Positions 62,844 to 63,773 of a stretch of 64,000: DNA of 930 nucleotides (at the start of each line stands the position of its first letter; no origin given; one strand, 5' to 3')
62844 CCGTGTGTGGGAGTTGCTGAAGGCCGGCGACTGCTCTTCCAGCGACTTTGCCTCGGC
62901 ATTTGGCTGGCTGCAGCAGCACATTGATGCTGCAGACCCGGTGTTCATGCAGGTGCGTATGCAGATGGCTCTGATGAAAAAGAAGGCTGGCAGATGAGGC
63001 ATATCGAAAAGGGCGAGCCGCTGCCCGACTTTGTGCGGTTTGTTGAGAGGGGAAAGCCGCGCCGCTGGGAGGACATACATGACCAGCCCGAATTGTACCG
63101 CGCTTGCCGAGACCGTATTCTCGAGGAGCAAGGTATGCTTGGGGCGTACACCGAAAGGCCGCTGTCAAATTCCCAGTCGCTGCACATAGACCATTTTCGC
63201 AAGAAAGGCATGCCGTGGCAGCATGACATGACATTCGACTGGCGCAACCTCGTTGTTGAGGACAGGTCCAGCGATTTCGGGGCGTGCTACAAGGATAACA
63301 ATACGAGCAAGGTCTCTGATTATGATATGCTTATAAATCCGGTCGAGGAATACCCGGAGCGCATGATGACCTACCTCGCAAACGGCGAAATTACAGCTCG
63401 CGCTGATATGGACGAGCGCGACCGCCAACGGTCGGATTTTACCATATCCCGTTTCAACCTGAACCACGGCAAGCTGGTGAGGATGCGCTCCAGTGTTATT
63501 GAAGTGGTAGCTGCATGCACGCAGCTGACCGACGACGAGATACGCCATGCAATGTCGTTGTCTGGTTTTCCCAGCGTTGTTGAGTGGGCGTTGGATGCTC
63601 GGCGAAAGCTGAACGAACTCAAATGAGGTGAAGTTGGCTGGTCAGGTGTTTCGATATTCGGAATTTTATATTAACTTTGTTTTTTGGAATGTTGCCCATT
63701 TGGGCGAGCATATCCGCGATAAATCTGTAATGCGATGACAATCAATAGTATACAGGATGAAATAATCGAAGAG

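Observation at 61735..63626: Septu-like two-gene defense cassette (ATPase plus HNH nuclease) inserted between lpxB and sufE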

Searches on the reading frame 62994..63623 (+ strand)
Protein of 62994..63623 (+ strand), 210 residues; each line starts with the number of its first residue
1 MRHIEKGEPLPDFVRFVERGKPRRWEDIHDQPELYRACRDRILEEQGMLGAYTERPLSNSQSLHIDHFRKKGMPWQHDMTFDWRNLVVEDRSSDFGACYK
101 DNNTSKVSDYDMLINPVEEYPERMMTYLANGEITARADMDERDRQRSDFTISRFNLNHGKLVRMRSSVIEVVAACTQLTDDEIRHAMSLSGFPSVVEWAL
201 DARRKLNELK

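Call 3: search_protein_families(library=padloc, proteins=[window:62994-63623:+], max_evalue=0.01)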
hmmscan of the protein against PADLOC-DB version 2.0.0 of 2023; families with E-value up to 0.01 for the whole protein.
window:62994-63623:+ (210 aa): 37 families (the best 25 are shown)
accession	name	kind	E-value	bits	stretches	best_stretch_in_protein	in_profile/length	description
PDLC00326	PtuB1|PtuB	-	6.6e-46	154.7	1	1-200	1-196/197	Unknown function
PDLC00324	PtuB1|PtuB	-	4.7e-31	106.2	1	1-180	1-173/209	Unknown function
PDLC02924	HNH_I-A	-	1.8e-27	94.7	1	1-176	1-162/198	-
PDLC00332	PtuB1|PtuB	-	2e-26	91.1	1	1-187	1-183/212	Unknown function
PDLC00358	PtuB1|PtuB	-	1.2e-23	81.9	1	23-171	23-167/215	Unknown function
PDLC00334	PtuB1|PtuB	-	4.4e-20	70.5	1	23-170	22-166/222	Unknown function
PDLC00346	PtuB1|PtuB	-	1.2e-17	62.6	1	1-185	1-184/214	Unknown function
PDLC00349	PtuB1|PtuB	-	6.5e-15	53.8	1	1-174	1-202/260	Unknown function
PDLC00357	PtuB1|PtuB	-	4.2e-14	51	1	24-190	31-199/240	Unknown function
PDLC00322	PtuB1|PtuB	-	2.3e-13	48.5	1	1-177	1-168/215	Unknown function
PDLC00320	PtuB1|PtuB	-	3.5e-13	47.8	1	36-186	31-174/202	Unknown function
PDLC00338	PtuB1|PtuB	-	1.4e-12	45.7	1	1-87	1-92/261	Unknown function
PDLC00337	PtuB1|PtuB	-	8.1e-12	43.5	1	40-178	49-174/216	Unknown function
PDLC00333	PtuB1|PtuB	-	1.1e-11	42.8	1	52-210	65-240/272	Unknown function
PDLC00328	PtuB1|PtuB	-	4.7e-11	40.7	1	109-209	163-261/295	Unknown function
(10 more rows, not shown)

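Call 4: search_protein_families(library=pfam, proteins=[window:62994-63623:+], max_evalue=0.1)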
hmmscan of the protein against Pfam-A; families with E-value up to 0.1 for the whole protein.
window:62994-63623:+ (210 aa): 0 families

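Call 5: search_protein_families(library=ncbifam, proteins=[window:62994-63623:+], max_evalue=0.1)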
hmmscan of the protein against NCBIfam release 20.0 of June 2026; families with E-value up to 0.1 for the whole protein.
window:62994-63623:+ (210 aa): 2 families
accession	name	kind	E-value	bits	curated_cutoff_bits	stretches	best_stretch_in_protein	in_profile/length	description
NF041761.1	PtuB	equivalog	3.5e-25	89.2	150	1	1-174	1-179/218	retron Ec78 anti-phage system effector HNH endonuclease PtuB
TIGR02646.1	TIGR02646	subfamily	3e-19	69.5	52.15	1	25-165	4-144/144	retron system putative HNH endonuclease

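Call 10: search_solved_structures(query=window:62994-63623:+, max_evalue=0.01, show_alignments=2)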
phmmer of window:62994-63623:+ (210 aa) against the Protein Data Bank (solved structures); distinct sequences matched with E-value up to 0.01: 8.
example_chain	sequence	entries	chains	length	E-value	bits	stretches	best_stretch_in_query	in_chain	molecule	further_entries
9vh1_F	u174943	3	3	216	7.9e-10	41.8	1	38-172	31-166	Retron Ec78 putative HNH endonuclease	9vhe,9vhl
9l7p_H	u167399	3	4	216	1.1e-09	41.4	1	38-172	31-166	TIGR02646 family protein | Retron I-A effector PtuB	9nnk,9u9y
9nnb_J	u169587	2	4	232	1.3e-09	41.1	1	39-172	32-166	Retron I-A effector PtuB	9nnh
9n69_F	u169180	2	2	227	1.7e-09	40.8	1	38-159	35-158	TIGR02646 family protein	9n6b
9kjx_F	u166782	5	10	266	1.9e-09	40.6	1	39-172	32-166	TIGR02646 family protein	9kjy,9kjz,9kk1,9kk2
22bv_F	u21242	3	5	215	3.1e-07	33.4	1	41-165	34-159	TIGR02646 family protein | PtuB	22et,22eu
22bu_F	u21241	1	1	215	7.7e-06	28.8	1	41-165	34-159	TIGR02646 family protein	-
8ee7_C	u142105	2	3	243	0.0015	21.3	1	23-168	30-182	PtuB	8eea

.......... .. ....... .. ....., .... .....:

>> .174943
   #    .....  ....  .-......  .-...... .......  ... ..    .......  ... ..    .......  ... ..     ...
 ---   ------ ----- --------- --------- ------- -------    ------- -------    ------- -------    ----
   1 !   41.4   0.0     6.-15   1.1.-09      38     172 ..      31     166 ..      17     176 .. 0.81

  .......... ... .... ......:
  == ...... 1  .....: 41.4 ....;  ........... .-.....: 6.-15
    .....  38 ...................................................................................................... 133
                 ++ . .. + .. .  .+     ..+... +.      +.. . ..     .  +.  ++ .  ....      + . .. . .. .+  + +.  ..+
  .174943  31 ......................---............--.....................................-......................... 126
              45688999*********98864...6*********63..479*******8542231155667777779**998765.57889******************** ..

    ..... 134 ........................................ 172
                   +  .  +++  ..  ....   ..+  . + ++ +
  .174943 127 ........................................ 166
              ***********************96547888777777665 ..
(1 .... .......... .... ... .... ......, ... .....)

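Call 17: find_homologous_proteins(query=window:62994-63623:+, max_evalue=0.00001)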
Query window:62994-63623:+ (210 aa): 33 proteins with E <= 0.00001 among 117 candidates.
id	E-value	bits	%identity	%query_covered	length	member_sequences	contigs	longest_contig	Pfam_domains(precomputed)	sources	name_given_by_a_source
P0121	2.3e-140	483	100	100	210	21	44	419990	-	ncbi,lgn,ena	-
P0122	2.3e-127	441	94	99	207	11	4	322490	-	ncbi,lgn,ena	-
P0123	1.5e-120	418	90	99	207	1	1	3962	-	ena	-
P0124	7.0e-116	403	84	100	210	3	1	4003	-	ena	-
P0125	1.6e-111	389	81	100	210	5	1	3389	-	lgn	-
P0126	3.9e-72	260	54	98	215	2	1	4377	-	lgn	-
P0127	1.9e-71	258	55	97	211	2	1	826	-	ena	-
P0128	4.1e-71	257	53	97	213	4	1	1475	-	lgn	-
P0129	5.9e-70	253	55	98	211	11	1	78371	-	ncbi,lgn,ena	-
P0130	5.8e-69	250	54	97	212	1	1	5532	-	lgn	-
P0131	1.1e-65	239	52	95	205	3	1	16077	-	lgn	-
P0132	4.9e-65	237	52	97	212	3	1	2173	-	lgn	-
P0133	2.1e-64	235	52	97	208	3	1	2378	-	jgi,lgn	jgi:uncharacterized protein (TIGR02646 family)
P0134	1.9e-63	232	50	98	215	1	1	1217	-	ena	-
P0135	4.1e-61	224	49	97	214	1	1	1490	-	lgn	-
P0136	5.9e-56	207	49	97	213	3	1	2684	-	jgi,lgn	jgi:uncharacterized protein (TIGR02646 family)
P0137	9.1e-55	203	48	99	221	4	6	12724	-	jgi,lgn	jgi:uncharacterized protein (TIGR02646 family)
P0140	1.3e-48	183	45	97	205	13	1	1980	-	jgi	jgi:uncharacterized protein (TIGR02646 family)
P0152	5.4e-26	109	34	95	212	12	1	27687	-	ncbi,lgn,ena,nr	ncbi:MAG: TIGR02646 family protein [Bacteroidales bacterium]|nr:TIGR02646 family protein [Bacteroida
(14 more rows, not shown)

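Call 38: predict_structure(alignment_id=A1)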
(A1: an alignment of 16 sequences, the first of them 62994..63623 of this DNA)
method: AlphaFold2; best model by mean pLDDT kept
length: 210 residues; sequences in the alignment: 16
mean_pLDDT: 90.5   pTM: 0.86
mean pLDDT of the five models: 90.5, 90.2, 89.9, 87.7, 87.2
residues with pLDDT >= 90: 152; 70-90: 48; 50-70: 8; < 50: 2
segments of 3 or more residues with pLDDT < 50: none
pLDDT, mean of each block of 10 residues (from residue 1): 94 93 86 94 94 85 84 60 91 93 85 93 96 97 97 97 97 93 92 94 86
secondary structure, 60 per line:
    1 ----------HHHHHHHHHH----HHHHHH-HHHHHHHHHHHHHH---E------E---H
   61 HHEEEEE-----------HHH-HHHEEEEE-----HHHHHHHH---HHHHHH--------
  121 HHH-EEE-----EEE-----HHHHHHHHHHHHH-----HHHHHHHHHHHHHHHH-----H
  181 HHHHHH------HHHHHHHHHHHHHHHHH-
elements in order: H11-20 H25-30 H32-45 E63-67 E86-90 H96-103 H107-112 E125-127 E133-135 H141-153 H159-174 H180-186 H193-209

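Call 41: fold_search(model_id=the predicted structure, library=pdb)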
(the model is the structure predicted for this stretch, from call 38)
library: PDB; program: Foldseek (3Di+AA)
matches with E <= 10: 45; with E <= 0.001: 12
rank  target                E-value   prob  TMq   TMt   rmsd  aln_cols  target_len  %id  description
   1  9nnb_J                6.8e-11  1.00  0.73  0.73   3.7       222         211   25  Cryo-EM structure of the Retron Ec78 complex, PtuA:PtuB:RT (4:2:1) (released 2025-10-08)
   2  9u9y_H                2.6e-09  1.00  0.70  0.71   4.0       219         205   25  Cryo-EM structure of retron Ec78 effector complex (released 2025-12-10)
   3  9vh1_F                2.9e-09  1.00  0.71  0.71   3.9       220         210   24  cryoEM structure of ptuA-ptuB complex in Retron-Eco7 anti-phage system (released 2025-12-03)
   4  9n6b_F                3.9e-09  1.00  0.70  0.66   4.8       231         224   20  Structure of the retron IA complex with HNH nuclease in the "up" orientation (released 2025-04-23)
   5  9nnh_K                4.3e-09  1.00  0.68  0.68   4.6       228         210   21  Cryo-EM structure of the Retron Ec78 complex, PtuA:PtuB:RT (4:2:2) (released 2025-10-08)
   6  9l7p_H                1.3e-08  1.00  0.68  0.67   4.7       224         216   24  Cryo-EM structure of retron Ec78 system complex (released 2025-12-10)
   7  9vhl_F                2.0e-08  1.00  0.68  0.69   4.3       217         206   24  cryoEM structure of retron-Eco7 complex (form II) (released 2026-01-07)
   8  9n69_F                2.5e-08  1.00  0.68  0.64   4.8       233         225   20  Structure of the retron IA complex with HNH nuclease in the "down" orientation (released 2025-04-23)
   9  8eea_G                1.2e-07  1.00  0.71  0.65   4.8       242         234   20  Structure of E.coli Septu (PtuAB) complex (released 2023-12-27)
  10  9e8z_B                8.0e-07  1.00  0.75  0.64   5.0       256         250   18  4-component structure of retron Ec83 (released 2025-07-02)
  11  9e90_B                1.1e-06  1.00  0.75  0.62   4.5       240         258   19  Ec83 Retron PtuA/PtuB (2-1) complex bound to ATP (released 2025-07-02)
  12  9e8z_E                4.5e-05  1.00  0.61  0.61   6.4       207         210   20  4-component structure of retron Ec83 (released 2025-07-02)
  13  9o4a_C                4.0e-01  0.85  0.35  0.41   4.8       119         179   14  Ec83 Retron PtuAB mutant complex (released 2025-07-02)
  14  4zt0_C                2.4e+00  0.05  0.23  0.05  19.3       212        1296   10  Crystal structure of catalytically-active Streptococcus pyogenes Cas9 in complex with single-guide RNA at 2.9 Angstrom (released 2015-07-08)
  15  3wyf_F                3.2e+00  0.06  0.14  0.04  10.5        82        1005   15  Crystal structure of Xpo1p-Yrb2p-Gsp1p-GTP complex (released 2014-11-12)
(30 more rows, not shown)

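Call 56: search_protein_representatives(alignment_id=A1)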
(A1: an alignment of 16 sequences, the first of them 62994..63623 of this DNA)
Query: 16 sequences, 210 profile positions. Proteins with E-value up to 0.001 (for the whole library): 3289; up to 1e-10: 1086; up to 1e-30: 157. The best 150 are listed.
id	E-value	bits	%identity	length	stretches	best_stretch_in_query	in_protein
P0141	8.6e-83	293.3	-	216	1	1-209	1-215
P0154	1.5e-76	272.9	-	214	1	1-208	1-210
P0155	1.7e-75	269.4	-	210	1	1-207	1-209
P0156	9.1e-68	244.2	-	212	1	1-205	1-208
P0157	1.1e-67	244.0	-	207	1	1-204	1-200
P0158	1.2e-67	243.8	-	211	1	1-203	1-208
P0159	1.7e-67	243.3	-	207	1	1-205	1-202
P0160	3.8e-66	238.9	-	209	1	1-204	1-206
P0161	7.7e-66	237.9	-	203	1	1-204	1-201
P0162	2.0e-65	236.5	-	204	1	1-204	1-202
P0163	3.2e-65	235.9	-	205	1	1-206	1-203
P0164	7.4e-65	234.7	-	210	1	1-204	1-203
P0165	2.1e-64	233.2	-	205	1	1-203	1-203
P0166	6.5e-64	231.6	-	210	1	1-208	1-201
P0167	6.5e-64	231.6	-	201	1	1-204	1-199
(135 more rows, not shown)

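Call 70: search_solved_structures(query=A1, max_evalue=0.01, show_alignments=5)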
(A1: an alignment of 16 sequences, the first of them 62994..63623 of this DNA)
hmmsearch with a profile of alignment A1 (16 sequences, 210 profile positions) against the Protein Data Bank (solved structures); distinct sequences matched with E-value up to 0.01: 10.
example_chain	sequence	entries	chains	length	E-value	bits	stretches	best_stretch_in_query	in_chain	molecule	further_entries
9l7p_H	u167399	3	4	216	4.7e-20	75.2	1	43-174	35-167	TIGR02646 family protein | Retron I-A effector PtuB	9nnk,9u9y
9nnb_J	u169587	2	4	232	5.8e-20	74.9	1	43-174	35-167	Retron I-A effector PtuB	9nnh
9kjx_F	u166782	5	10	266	8.9e-20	74.3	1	43-174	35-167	TIGR02646 family protein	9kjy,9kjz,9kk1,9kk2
9vh1_F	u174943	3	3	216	2.3e-19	72.9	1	43-174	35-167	Retron Ec78 putative HNH endonuclease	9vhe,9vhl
9n69_F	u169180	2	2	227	3.4e-19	72.4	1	21-171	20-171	TIGR02646 family protein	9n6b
22bv_F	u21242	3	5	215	4e-19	72.2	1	41-175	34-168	TIGR02646 family protein | PtuB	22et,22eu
22bu_F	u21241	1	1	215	2.5e-17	66.3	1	41-175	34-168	TIGR02646 family protein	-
8ee7_C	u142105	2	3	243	4.8e-16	62.1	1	21-184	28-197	PtuB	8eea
9e8z_E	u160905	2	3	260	4.3e-14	55.7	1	2-178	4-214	Retron Ec83 putative HNH endonuclease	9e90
9o4a_C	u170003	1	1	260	1.6e-12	50.6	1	2-178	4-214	Retron Ec83 putative HNH endonuclease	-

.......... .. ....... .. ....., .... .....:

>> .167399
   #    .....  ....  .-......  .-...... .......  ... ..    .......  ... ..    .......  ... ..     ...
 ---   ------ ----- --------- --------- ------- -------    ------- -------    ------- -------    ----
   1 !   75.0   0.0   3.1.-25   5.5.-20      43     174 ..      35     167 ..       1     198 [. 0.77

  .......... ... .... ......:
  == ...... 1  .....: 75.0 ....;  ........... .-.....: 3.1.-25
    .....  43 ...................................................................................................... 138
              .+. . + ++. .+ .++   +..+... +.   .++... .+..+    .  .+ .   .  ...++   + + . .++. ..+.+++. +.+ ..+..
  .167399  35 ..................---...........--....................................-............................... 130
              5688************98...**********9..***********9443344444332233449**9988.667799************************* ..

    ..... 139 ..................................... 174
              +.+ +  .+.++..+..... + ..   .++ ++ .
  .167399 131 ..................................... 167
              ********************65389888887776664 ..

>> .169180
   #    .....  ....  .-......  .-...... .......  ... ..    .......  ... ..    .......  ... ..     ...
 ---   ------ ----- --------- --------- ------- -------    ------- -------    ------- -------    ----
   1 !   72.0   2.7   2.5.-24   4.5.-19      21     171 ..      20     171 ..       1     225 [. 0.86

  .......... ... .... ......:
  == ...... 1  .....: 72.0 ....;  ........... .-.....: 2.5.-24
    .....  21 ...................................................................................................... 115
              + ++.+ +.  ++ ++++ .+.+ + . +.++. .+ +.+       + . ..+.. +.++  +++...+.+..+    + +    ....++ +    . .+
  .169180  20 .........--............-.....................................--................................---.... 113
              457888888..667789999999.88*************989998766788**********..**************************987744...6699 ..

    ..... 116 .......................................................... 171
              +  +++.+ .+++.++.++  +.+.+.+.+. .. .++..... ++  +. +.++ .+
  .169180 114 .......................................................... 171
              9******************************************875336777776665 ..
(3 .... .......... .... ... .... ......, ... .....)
